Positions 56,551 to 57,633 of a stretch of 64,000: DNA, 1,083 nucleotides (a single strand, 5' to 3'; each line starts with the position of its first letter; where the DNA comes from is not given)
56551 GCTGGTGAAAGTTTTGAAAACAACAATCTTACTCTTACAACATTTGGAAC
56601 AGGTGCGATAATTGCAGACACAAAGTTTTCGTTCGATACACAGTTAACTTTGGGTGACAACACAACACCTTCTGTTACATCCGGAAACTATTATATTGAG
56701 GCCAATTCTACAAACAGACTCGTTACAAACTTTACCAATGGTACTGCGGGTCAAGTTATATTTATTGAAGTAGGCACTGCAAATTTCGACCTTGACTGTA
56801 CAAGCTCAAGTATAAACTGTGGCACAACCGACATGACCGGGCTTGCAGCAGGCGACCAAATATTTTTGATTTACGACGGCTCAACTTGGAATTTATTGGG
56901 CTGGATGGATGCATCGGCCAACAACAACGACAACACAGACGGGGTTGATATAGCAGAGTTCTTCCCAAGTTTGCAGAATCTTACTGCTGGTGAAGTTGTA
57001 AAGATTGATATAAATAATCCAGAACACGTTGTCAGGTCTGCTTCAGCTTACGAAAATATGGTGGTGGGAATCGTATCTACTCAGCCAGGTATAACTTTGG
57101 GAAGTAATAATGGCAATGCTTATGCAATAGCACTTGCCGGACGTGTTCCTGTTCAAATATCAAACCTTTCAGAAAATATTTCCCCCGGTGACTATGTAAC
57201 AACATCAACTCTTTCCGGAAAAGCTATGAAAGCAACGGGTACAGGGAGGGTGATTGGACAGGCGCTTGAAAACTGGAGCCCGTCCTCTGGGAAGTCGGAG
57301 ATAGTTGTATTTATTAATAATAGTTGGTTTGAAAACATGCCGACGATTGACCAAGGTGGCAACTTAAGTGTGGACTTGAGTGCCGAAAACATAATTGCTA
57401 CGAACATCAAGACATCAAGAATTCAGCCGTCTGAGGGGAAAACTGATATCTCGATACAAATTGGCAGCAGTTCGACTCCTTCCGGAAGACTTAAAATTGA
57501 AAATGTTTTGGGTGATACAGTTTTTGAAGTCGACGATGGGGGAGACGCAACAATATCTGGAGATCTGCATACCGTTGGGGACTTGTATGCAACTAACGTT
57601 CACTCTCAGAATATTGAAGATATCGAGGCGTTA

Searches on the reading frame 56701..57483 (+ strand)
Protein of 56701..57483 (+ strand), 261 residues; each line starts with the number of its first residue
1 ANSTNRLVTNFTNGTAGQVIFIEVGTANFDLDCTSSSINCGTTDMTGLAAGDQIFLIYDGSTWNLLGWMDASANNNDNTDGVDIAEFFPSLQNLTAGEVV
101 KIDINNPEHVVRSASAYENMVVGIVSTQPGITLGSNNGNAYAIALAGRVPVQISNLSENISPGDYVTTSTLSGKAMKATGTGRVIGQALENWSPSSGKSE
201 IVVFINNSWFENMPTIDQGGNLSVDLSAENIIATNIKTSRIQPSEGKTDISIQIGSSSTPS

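Call 86: search_protein_families(library=pfam, proteins=[window:56701-57483:+], max_evalue=1)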
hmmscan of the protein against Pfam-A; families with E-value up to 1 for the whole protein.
window:56701-57483:+ (261 aa): 3 families
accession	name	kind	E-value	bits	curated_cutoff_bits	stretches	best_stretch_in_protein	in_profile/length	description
PF25692.1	Phage_depo_C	-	6e-07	30.3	25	1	2-63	25-89/90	Phage depolymerase C-terminal beta sandwich domain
PF24060.1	DUF7361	-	0.069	13.9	29.5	1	18-61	35-76/95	Domain of unknown function (DUF7361)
PF02872.23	5_nucleotid_C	-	0.1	13.1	23.6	1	142-232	41-116/158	5'-nucleotidase, C-terminal domain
